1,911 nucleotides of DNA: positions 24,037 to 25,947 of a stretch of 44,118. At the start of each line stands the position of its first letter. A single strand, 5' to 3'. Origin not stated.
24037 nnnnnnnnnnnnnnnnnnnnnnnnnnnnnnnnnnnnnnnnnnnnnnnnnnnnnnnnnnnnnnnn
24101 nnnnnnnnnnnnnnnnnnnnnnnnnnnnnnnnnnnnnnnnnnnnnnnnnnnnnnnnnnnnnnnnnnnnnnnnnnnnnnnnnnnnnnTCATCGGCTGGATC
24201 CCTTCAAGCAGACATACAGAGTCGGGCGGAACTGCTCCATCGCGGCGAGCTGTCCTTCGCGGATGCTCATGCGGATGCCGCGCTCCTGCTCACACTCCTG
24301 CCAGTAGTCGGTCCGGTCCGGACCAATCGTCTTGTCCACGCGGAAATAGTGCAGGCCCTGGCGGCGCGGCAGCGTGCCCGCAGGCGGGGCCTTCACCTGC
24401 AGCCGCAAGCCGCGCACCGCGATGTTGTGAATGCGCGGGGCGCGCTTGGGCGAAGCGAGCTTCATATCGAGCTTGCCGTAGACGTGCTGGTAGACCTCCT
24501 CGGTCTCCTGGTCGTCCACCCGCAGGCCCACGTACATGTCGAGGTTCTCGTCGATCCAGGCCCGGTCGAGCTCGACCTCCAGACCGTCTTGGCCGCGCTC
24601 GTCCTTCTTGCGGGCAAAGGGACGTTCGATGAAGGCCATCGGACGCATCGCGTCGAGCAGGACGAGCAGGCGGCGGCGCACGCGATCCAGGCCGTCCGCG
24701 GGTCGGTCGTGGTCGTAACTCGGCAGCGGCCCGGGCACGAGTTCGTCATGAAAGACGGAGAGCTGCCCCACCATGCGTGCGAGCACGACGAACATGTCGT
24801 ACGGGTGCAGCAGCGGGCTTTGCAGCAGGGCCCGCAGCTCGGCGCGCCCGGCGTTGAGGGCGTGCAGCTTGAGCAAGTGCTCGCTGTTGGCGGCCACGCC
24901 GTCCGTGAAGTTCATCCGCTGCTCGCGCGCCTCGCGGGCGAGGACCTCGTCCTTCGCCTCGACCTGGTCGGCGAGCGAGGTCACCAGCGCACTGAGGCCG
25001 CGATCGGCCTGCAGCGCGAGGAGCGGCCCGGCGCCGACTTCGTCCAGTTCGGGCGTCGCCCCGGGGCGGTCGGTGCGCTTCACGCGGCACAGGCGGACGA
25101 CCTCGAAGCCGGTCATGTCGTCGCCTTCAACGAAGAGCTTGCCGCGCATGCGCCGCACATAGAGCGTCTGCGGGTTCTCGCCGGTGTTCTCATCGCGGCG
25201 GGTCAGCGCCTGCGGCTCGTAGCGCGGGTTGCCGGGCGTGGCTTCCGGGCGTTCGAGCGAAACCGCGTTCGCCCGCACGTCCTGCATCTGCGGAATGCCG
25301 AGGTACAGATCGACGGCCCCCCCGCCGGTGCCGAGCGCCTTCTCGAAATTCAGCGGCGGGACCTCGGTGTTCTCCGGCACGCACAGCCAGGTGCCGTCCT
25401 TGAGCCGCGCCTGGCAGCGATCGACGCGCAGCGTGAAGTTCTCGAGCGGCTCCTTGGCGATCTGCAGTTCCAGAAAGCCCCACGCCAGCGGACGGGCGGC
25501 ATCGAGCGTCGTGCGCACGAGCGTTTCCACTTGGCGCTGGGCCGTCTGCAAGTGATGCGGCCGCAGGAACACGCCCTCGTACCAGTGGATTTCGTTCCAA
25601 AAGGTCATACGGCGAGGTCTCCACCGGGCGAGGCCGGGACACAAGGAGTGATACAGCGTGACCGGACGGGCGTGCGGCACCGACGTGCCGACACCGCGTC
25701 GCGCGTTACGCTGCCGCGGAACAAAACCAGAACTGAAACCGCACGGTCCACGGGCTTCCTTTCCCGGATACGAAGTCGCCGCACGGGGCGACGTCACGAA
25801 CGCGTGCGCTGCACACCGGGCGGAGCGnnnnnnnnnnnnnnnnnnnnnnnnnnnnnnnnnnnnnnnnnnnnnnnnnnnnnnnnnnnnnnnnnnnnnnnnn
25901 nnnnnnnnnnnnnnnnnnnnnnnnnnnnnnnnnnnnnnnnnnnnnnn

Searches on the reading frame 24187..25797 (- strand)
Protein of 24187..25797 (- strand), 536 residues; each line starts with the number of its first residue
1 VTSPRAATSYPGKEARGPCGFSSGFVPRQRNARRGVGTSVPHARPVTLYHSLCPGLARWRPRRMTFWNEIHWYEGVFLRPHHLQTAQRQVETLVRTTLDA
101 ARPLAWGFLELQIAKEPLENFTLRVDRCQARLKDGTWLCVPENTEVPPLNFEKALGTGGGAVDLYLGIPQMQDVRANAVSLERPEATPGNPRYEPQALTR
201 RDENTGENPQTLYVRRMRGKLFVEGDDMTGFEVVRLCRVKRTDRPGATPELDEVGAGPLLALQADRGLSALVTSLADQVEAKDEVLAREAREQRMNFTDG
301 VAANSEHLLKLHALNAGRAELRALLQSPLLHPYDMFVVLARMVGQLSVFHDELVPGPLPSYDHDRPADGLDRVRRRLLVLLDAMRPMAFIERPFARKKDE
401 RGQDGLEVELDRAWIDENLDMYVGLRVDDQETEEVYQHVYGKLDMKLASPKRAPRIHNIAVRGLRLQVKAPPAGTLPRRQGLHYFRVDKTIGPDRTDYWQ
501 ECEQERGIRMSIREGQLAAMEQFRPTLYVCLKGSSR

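Call 6: search_protein_families(library=pfam, proteins=[window:24187-25797:-], max_evalue=0.01)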
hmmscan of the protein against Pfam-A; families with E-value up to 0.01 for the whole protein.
window:24187-25797:- (536 aa): 1 family
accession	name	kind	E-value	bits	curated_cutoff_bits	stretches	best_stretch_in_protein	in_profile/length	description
PF05936.17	T6SS_VasE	-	3.3e-66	224.3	23.4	1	82-513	1-416/429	Bacterial Type VI secretion, VC_A0110, EvfL, ImpJ, VasE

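Call 7: search_protein_families(library=ncbifam, proteins=[window:24187-25797:-], max_evalue=0.01)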
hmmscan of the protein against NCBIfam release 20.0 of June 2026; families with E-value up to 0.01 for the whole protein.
window:24187-25797:- (536 aa): 1 family
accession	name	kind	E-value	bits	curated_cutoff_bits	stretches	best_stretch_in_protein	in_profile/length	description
TIGR03353.2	VI_chp_4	equivalog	2.3e-69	234.6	100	1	68-513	1-416/429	type VI secretion system baseplate subunit TssK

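Call 43: search_dna_similar(query=window:24187-25797:-, collection=plasmids, mode=protein, max_rows=15)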
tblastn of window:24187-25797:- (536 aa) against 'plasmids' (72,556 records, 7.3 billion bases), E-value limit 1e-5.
Records with a match: 481; places in all: 516; records where one place covers at least 80% of the query: 129.
Best place of each record, by identity: <60% 481.
By first word of the organism name: Ralstonia 126; Rhizobium 90; Escherichia 73; Leisingera 18; Cronobacter 14; Rahnella 12; Paraburkholderia 11; Vibrio 11; Sinorhizobium 10; Azospirillum 9; and 50 more.
By predicted mobility (MOB-suite, as given by PLSDB): non-mobilizable 218; mobilizable 132; conjugative 131.
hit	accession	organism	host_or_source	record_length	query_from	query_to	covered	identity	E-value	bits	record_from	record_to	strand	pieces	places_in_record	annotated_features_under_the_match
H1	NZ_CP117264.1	Rhizobium tumorigenes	Rubus sp.,pure bacterial culture,Aerial ...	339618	3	512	95%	24.7%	1e-14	85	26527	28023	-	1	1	tssK: type VI secretion system baseplate subunit TssK | FHA domain-containing protein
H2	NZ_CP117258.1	Rhizobium tumorigenes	Rubus sp.,pure bacterial culture,Aerial ...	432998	3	512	95%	24.2%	7e-14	82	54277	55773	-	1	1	tssK: type VI secretion system baseplate subunit TssK | FHA domain-containing protein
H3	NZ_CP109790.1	Leisingera thetidis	-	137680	67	512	83%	26.9%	4e-18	96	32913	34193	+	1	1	tssK: type VI secretion system baseplate subunit TssK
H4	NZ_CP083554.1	Leisingera sp. S132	-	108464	67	512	83%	26.8%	3e-19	100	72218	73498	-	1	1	tssK: type VI secretion system baseplate subunit TssK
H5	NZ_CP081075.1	Leisingera caerulea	-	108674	64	512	84%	26.6%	2e-18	97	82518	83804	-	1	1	tssK: type VI secretion system baseplate subunit TssK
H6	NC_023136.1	Leisingera methylohalidivorans DSM 14336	Seawater collected from a tide pool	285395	67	512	83%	26.8%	4e-18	96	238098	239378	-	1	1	tssK: type VI secretion system baseplate subunit TssK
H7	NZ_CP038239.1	Leisingera sp. NJS201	cell culture,Marine Biofilm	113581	67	512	83%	26.8%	4e-18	96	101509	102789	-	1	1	tssK: type VI secretion system baseplate subunit TssK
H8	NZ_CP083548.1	Leisingera sp. M658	-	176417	67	512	83%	26.8%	5e-18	96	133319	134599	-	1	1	tssK: type VI secretion system baseplate subunit TssK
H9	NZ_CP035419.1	Leisingera sp. NJS204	cell culture,Marine Biofilm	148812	67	512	83%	26.8%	6e-18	96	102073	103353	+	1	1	tssK: type VI secretion system baseplate subunit TssK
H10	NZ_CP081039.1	Leisingera sp. M527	-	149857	67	512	83%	26.8%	1e-17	95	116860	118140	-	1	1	tssK: type VI secretion system baseplate subunit TssK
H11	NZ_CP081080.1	Leisingera caerulea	-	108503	64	512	84%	26.4%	9e-18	95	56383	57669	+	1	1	tssK: type VI secretion system baseplate subunit TssK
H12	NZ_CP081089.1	Leisingera caerulea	-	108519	64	512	84%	26.4%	9e-18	95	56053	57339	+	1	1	tssK: type VI secretion system baseplate subunit TssK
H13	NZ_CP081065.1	Leisingera caerulea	-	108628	64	512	84%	26.4%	9e-18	95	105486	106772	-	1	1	tssK: type VI secretion system baseplate subunit TssK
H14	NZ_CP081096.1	Leisingera caerulea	-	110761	64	512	84%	26.4%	9e-18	95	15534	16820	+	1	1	tssK: type VI secretion system baseplate subunit TssK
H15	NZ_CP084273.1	Caballeronia grimmiae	Leptoglossus zonatus,Cell culture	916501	64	521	85%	25.5%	3e-7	61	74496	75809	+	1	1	tssK: type VI secretion system baseplate subunit TssK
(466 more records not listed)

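Call 44: get_annotated_region(hit=H1, flank=12000)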
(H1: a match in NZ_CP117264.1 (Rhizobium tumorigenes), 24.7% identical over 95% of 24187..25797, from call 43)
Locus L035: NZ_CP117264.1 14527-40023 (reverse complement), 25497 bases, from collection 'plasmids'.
description: Rhizobium tumorigenes strain 932 plasmid unnamed1, complete sequence
organism: Rhizobium tumorigenes (NCBI taxid 2041385)
taxonomy: Bacteria; Pseudomonadota; Alphaproteobacteria; Hyphomicrobiales; Rhizobiaceae; Rhizobium; Rhizobium tumorigenes
host: -; source: Rubus sp.,pure bacterial culture,Aerial tumor; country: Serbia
typing (MOB-suite, as given by PLSDB): non-mobilizable
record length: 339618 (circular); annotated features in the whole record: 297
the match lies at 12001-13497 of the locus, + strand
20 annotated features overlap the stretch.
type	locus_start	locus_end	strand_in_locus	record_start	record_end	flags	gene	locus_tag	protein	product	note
CDS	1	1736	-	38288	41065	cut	tssH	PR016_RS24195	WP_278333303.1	type VI secretion system ATPase TssH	GO:0033103 - protein secretion by the type VI secretion system [Evidence IEA]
CDS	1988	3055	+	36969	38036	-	tssA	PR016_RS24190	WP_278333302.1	type VI secretion system protein TssA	-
CDS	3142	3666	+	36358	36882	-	tssB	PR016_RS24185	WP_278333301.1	type VI secretion system contractile sheath small subunit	GO:0033103 - protein secretion by the type VI secretion system [Evidence IEA]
CDS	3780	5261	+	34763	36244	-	tssC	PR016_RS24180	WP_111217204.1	type VI secretion system contractile sheath large subunit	GO:0033103 - protein secretion by the type VI secretion system [Evidence IEA]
CDS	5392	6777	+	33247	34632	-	tssC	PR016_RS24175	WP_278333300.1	type VI secretion system contractile sheath large subunit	GO:0033103 - protein secretion by the type VI secretion system [Evidence IEA]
CDS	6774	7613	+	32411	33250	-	-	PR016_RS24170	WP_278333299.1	type VI secretion system accessory protein TagJ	-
CDS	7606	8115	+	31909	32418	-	tssE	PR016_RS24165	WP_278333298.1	type VI secretion system baseplate subunit TssE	GO:0033103 - protein secretion by the type VI secretion system [Evidence IEA]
CDS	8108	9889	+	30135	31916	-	tssF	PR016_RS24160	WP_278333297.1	type VI secretion system baseplate subunit TssF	GO:0033103 - protein secretion by the type VI secretion system [Evidence IEA]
CDS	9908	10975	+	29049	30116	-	tssG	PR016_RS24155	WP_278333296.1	type VI secretion system baseplate subunit TssG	GO:0033103 - protein secretion by the type VI secretion system [Evidence IEA]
CDS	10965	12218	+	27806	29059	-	-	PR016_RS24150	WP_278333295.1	FHA domain-containing protein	-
CDS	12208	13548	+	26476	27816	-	tssK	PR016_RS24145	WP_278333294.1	type VI secretion system baseplate subunit TssK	GO:0033103 - protein secretion by the type VI secretion system [Evidence IEA]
CDS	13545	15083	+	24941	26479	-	tssL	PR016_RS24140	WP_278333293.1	type VI secretion system protein TssL, long form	GO:0033103 - protein secretion by the type VI secretion system [Evidence IEA]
CDS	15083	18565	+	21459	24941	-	tssM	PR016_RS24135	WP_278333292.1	type VI secretion system membrane subunit TssM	GO:0033103 - protein secretion by the type VI secretion system [Evidence IEA]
CDS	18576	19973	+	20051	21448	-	tagF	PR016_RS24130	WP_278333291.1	type VI secretion system-associated protein TagF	-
CDS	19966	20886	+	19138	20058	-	-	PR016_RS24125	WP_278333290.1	serine/threonine-protein kinase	GO:0006468 - protein phosphorylation [Evidence IEA]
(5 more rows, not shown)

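Call 45: search_protein_families(library=pfam, proteins=[L035:10965-12218:+, L035:18576-19973:+], max_evalue=0.01)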
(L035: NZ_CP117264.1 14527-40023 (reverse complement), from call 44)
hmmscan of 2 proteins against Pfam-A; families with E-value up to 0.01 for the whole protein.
L035:10965-12218:+ (417 aa): 2 families
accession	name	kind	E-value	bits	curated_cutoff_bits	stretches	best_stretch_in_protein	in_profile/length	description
PF00498.31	FHA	-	1.1e-13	51.9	20.7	1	29-95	2-67/67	FHA domain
PF16697.10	Yop-YscD_cpl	-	1e-05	26.1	33.2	1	24-101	15-90/94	Inner membrane component of T3SS, cytoplasmic domain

L035:18576-19973:+ (465 aa): 2 families
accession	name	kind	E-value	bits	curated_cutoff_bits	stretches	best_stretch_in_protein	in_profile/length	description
PF09867.14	TagF_N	-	1.2e-34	119.6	27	1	17-151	1-135/135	TagF N-terminal domain, Type VI secretion system-associated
PF00481.26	PP2C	-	0.0004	20.6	20.3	1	281-374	41-140/255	Protein phosphatase 2C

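Call 56: search_dna_similar(query=L035:10965-12218:+, collection=plasmids, mode=protein, max_rows=40, rows=spread, max_evalue=0.001)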
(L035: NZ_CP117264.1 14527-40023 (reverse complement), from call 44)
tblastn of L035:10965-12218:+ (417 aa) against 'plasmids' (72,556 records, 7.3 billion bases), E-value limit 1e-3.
Records with a match: 90; places in all: 108; records where one place covers at least 80% of the query: 40.
Best place of each record, by identity: >=99% 1; 90-95% 1; <60% 88.
By first word of the organism name: Rhizobium 49; Sinorhizobium 5; Mesorhizobium 5; Pseudoalteromonas 4; Caballeronia 3; Bradyrhizobium 3; Neorhizobium 2; Phyllobacterium 2; Paraburkholderia 2; Azospirillum 2; and 12 more.
By predicted mobility (MOB-suite, as given by PLSDB): non-mobilizable 54; conjugative 33; mobilizable 3.
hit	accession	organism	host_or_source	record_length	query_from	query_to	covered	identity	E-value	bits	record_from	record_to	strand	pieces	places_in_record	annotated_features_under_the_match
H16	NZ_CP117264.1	Rhizobium tumorigenes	Rubus sp.,pure bacterial culture,Aerial ...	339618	1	417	100%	100.0%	0e+0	755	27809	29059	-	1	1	FHA domain-containing protein | tssG: type VI secretion system baseplate subunit TssG | tssK: type VI secretion system baseplate subunit TssK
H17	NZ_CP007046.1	Rhizobium leguminosarum bv. trifolii WSM1689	root nodule of Trifolium uniflorum ...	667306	1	412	99%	54.6%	5e-111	365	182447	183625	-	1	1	FHA domain-containing protein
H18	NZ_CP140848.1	Rhizobium johnstonii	-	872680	1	412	99%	54.0%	1e-109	361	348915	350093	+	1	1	FHA domain-containing protein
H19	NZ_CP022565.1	Rhizobium leguminosarum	Root nodule,Pisum sativum root-nodule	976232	1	412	99%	53.8%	1e-110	364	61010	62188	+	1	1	FHA domain-containing protein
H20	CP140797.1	Rhizobium beringeri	Trifolium pratense,whole organism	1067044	1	412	99%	53.2%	1e-110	364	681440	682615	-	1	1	FHA domain-containing protein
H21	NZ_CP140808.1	Rhizobium beringeri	Trifolium pratense,whole organism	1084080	1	412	99%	53.2%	1e-110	364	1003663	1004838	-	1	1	record has no annotation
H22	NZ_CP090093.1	Rhizobium leguminosarum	Galega,Cell culture,Plant nodule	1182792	1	412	99%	53.2%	1e-110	364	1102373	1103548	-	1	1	record has no annotation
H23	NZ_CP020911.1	Rhizobium etli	Phaseolus vulgaris,cell culture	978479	1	412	99%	52.8%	2e-106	352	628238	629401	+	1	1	FHA domain-containing protein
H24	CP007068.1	Rhizobium leguminosarum bv. trifolii CB782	plant root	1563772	1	388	93%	55.7%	1e-105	350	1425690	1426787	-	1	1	signal peptide protein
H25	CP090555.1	Neorhizobium galegae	Galega,Cell culture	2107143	1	383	92%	56.0%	1e-104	347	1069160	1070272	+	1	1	FHA domain-containing protein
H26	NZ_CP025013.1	Rhizobium leguminosarum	Lotus corniculatus,Bacteria culture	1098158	1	388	93%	54.5%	4e-104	345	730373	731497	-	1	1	record has no annotation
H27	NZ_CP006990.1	Rhizobium etli bv. mimosae str. IE4771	Phaseolus vulgaris,whole organism,nodule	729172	1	386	93%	54.7%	3e-103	343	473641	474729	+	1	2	FHA domain-containing protein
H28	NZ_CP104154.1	Rhizobium sophoriradicis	Phaseolus vulgaris,cell culture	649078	1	386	93%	54.1%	5e-101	336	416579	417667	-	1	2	FHA domain-containing protein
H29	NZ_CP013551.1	Rhizobium phaseoli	Phaseolus vulgaris,Whole ...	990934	1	388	93%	53.1%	1e-98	329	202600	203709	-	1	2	FHA domain-containing protein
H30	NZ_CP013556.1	Rhizobium phaseoli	Phaseolus vulgaris,Whole ...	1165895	1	388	93%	53.1%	1e-98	329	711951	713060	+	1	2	record has no annotation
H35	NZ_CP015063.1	Mesorhizobium ciceri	Cicer arietinum,Pure Sample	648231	1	108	26%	34.9%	1e-5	56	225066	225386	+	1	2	tagH: type VI secretion system-associated FHA domain protein TagH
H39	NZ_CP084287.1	Caballeronia zhejiangensis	Anasa tristis,Cell culture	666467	1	101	24%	34.7%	5e-4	50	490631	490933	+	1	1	tagH: type VI secretion system-associated FHA domain protein TagH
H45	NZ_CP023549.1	Rhodobacter sp. CZR27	cell culture,paddy soil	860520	26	116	22%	32.3%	1e-4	52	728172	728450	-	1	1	tagH: type VI secretion system-associated FHA domain protein TagH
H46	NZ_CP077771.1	Pseudoalteromonas shioyasakiensis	Haliotis discus hannai,plate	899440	25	113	21%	31.9%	1e-4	52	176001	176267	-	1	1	tagH: type VI secretion system-associated FHA domain protein TagH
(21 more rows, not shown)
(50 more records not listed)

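Call 57: get_annotated_region(hit=H39, flank=4000)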
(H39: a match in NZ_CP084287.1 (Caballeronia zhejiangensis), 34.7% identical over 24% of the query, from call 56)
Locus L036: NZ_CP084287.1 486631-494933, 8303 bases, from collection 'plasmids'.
description: Caballeronia zhejiangensis strain A33_M4_a plasmid p3, complete sequence
organism: Caballeronia zhejiangensis (NCBI taxid 871203)
taxonomy: Bacteria; Pseudomonadota; Betaproteobacteria; Burkholderiales; Burkholderiaceae; Caballeronia; Caballeronia zhejiangensis
host: -; source: Anasa tristis,Cell culture; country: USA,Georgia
typing (MOB-suite, as given by PLSDB): mobilizable; relaxase MOBH,MOBP
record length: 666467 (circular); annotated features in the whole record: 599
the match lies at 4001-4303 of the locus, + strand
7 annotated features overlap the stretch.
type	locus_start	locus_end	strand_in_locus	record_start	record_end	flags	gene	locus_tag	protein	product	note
CDS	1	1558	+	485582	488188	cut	tssH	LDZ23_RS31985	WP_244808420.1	type VI secretion system ATPase TssH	GO:0033103 - protein secretion by the type VI secretion system [Evidence IEA]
CDS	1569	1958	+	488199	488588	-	-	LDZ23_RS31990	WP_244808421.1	DUF4280 domain-containing protein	-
CDS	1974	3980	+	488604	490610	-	tssI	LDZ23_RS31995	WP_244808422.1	type VI secretion system tip protein TssI/VgrG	GO:0033103 - protein secretion by the type VI secretion system [Evidence IEA]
CDS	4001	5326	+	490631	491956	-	tagH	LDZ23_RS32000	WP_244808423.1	type VI secretion system-associated FHA domain protein TagH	GO:0033103 - protein secretion by the type VI secretion system [Evidence IEA]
CDS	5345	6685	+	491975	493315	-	tssK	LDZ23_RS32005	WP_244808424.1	type VI secretion system baseplate subunit TssK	GO:0033103 - protein secretion by the type VI secretion system [Evidence IEA]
CDS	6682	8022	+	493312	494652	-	tssL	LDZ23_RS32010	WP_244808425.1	type VI secretion system protein TssL, long form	GO:0033103 - protein secretion by the type VI secretion system [Evidence IEA]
CDS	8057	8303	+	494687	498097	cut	tssM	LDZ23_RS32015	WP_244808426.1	type VI secretion system membrane subunit TssM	GO:0033103 - protein secretion by the type VI secretion system [Evidence IEA]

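Call 58: get_annotated_region(hit=H46, flank=4000)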
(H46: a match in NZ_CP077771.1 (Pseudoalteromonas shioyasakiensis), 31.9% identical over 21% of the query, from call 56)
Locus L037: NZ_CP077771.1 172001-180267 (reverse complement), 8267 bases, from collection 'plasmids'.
description: Pseudoalteromonas shioyasakiensis strain SDCH90 plasmid p1, complete sequence
organism: Pseudoalteromonas shioyasakiensis (NCBI taxid 1190813)
taxonomy: Bacteria; Pseudomonadota; Gammaproteobacteria; Alteromonadales; Pseudoalteromonadaceae; Pseudoalteromonas; Pseudoalteromonas shioyasakiensis
host: -; source: Haliotis discus hannai,plate; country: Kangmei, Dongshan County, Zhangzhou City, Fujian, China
typing (MOB-suite, as given by PLSDB): non-mobilizable
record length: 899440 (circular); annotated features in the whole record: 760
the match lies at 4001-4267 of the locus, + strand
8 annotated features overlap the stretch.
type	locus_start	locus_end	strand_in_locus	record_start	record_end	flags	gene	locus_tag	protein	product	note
CDS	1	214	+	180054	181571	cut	-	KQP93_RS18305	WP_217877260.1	DUF3360 family protein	-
CDS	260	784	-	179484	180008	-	-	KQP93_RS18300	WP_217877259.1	hypothetical protein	-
CDS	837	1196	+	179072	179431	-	-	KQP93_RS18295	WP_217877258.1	DUF1294 domain-containing protein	-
CDS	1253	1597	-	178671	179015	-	-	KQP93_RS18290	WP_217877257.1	PEGA domain-containing protein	-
CDS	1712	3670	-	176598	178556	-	-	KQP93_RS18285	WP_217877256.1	serine/threonine-protein kinase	GO:0006468 - protein phosphorylation [Evidence IEA]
CDS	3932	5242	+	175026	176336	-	tagH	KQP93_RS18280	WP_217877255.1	type VI secretion system-associated FHA domain protein TagH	GO:0033103 - protein secretion by the type VI secretion system [Evidence IEA]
CDS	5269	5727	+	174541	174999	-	tssJ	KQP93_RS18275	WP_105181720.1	type VI secretion system lipoprotein TssJ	GO:0033103 - protein secretion by the type VI secretion system [Evidence IEA]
CDS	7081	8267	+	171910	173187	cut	tssL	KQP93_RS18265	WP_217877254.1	type VI secretion system protein TssL, long form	GO:0033103 - protein secretion by the type VI secretion system [Evidence IEA]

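Call 59: get_annotated_region(hit=H35, flank=4000)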
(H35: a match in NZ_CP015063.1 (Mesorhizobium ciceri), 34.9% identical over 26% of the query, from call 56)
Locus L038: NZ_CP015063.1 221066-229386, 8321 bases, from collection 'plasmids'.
description: Mesorhizobium ciceri strain CC1192 plasmid pMc1192, complete sequence
organism: Mesorhizobium ciceri (NCBI taxid 39645)
taxonomy: Bacteria; Pseudomonadota; Alphaproteobacteria; Hyphomicrobiales; Phyllobacteriaceae; Mesorhizobium; Mesorhizobium ciceri
host: -; source: Cicer arietinum,Pure Sample; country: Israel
typing (MOB-suite, as given by PLSDB): non-mobilizable
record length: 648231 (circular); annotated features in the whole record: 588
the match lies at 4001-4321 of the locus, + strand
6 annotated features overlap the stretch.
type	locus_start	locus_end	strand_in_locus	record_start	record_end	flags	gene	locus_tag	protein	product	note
CDS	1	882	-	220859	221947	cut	-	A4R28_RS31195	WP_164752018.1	hypothetical protein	-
CDS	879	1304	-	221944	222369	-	-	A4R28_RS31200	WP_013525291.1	DUF6484 domain-containing protein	-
CDS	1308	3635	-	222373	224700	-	tssI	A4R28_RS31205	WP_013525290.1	type VI secretion system tip protein TssI/VgrG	GO:0033103 - protein secretion by the type VI secretion system [Evidence IEA]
CDS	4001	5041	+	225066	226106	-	tagH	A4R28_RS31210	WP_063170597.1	type VI secretion system-associated FHA domain protein TagH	GO:0033103 - protein secretion by the type VI secretion system [Evidence IEA]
CDS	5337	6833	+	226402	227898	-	tssL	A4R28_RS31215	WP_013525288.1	type VI secretion system protein TssL, long form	GO:0033103 - protein secretion by the type VI secretion system [Evidence IEA]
CDS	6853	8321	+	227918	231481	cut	tssM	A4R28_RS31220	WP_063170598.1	type VI secretion system membrane subunit TssM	GO:0033103 - protein secretion by the type VI secretion system [Evidence IEA]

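Call 60: get_annotated_region(hit=H45, flank=4000)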
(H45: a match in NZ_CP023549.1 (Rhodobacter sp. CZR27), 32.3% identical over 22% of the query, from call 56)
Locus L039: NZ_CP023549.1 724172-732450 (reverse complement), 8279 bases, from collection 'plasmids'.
description: Rhodobacter sp. CZR27 plasmid unnamed1, complete sequence
organism: Rhodobacter sp. CZR27 (NCBI taxid 2033869)
taxonomy: Bacteria; Pseudomonadota; Alphaproteobacteria; Rhodobacterales; Paracoccaceae; Rhodobacter; Rhodobacter sp. CZR27
host: -; source: cell culture,paddy soil; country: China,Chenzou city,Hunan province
typing (MOB-suite, as given by PLSDB): non-mobilizable
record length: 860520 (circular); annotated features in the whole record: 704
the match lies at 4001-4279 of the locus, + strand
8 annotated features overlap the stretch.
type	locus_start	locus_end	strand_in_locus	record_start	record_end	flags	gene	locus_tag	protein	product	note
CDS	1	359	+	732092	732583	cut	-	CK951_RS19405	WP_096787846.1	type VI secretion system tube protein Hcp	-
CDS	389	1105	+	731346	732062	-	tssE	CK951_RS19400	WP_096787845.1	type VI secretion system baseplate subunit TssE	GO:0033103 - protein secretion by the type VI secretion system [Evidence IEA]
CDS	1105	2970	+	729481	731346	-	tssF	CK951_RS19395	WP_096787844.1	type VI secretion system baseplate subunit TssF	GO:0033103 - protein secretion by the type VI secretion system [Evidence IEA]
CDS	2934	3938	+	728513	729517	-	tssG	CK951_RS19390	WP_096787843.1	type VI secretion system baseplate subunit TssG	GO:0033103 - protein secretion by the type VI secretion system [Evidence IEA]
CDS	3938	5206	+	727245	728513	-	tagH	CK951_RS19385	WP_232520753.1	type VI secretion system-associated FHA domain protein TagH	GO:0033103 - protein secretion by the type VI secretion system [Evidence IEA]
CDS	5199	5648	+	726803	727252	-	tssJ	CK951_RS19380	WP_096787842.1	type VI secretion system lipoprotein TssJ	GO:0033103 - protein secretion by the type VI secretion system [Evidence IEA]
CDS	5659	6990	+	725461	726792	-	tssK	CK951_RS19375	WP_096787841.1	type VI secretion system baseplate subunit TssK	GO:0033103 - protein secretion by the type VI secretion system [Evidence IEA]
CDS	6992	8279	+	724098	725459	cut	icmH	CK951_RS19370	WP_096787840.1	type IVB secretion system protein IcmH/DotU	-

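Call 62: search_protein_families(library=pfam, proteins=[L037:3932-5242:+, L036:4001-5326:+, L038:4001-5041:+, L039:3938-5206:+, L037:1712-3670:-], max_evalue=0.001)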
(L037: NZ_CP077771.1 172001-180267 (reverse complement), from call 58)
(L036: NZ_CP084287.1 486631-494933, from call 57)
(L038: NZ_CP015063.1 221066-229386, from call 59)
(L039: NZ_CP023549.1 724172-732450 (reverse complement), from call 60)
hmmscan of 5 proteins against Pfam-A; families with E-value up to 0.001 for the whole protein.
L037:3932-5242:+ (436 aa): 2 families
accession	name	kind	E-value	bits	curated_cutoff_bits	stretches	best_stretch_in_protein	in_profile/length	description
PF20232.3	T6SS_FHA_C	-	1.4e-44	152.4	23.7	1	258-433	2-178/180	C-terminal domain of Type VI secretion system FHA protein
PF00498.31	FHA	-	5.4e-15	56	20.7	1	28-96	2-67/67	FHA domain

L036:4001-5326:+ (441 aa): 3 families
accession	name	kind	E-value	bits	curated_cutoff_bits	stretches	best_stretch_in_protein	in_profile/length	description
PF20232.3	T6SS_FHA_C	-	5.4e-49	166.9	23.7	1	248-425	2-180/180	C-terminal domain of Type VI secretion system FHA protein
PF00498.31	FHA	-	7e-13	49.2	20.7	1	29-95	2-67/67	FHA domain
PF16697.10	Yop-YscD_cpl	-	4.8e-07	30.4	33.2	1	29-99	20-88/94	Inner membrane component of T3SS, cytoplasmic domain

L038:4001-5041:+ (346 aa): 2 families
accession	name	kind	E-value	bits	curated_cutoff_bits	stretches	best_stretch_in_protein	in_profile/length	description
PF20232.3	T6SS_FHA_C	-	1.3e-46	159.2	23.7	1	169-341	2-179/180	C-terminal domain of Type VI secretion system FHA protein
PF00498.31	FHA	-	3.5e-18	66.2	20.7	1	30-94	3-67/67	FHA domain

L039:3938-5206:+ (422 aa): 3 families
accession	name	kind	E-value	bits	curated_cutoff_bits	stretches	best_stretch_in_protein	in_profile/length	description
PF20232.3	T6SS_FHA_C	-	2.4e-42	145.2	23.7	1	241-416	1-180/180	C-terminal domain of Type VI secretion system FHA protein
PF00498.31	FHA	-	1.2e-12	48.5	20.7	1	25-93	2-67/67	FHA domain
PF16697.10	Yop-YscD_cpl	-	1.9e-08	34.9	33.2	1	15-100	10-91/94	Inner membrane component of T3SS, cytoplasmic domain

L037:1712-3670:- (652 aa): 6 families
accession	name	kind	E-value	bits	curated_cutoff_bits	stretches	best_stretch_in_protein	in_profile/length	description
PF00069.31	Pkinase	-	2.5e-47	161.9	31.7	1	38-291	3-253/263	Protein kinase domain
PF07714.23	PK_Tyr_Ser-Thr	-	5.5e-36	124.6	23.1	1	39-291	4-250/258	Protein tyrosine and serine/threonine kinase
PF03109.22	ABC1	-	8.2e-10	38.7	22.9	1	114-191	142-216/244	ABC1 atypical kinase-like domain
PF01163.29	RIO1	-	5.6e-06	26.5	22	1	113-187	79-149/187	RIO domain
PF01636.29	APH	-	0.00011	22.5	23.2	0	153-189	156-197/239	Phosphotransferase enzyme family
PF14531.12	Kinase-like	-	0.00033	20.4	25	1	143-188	145-191/289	Kinase-like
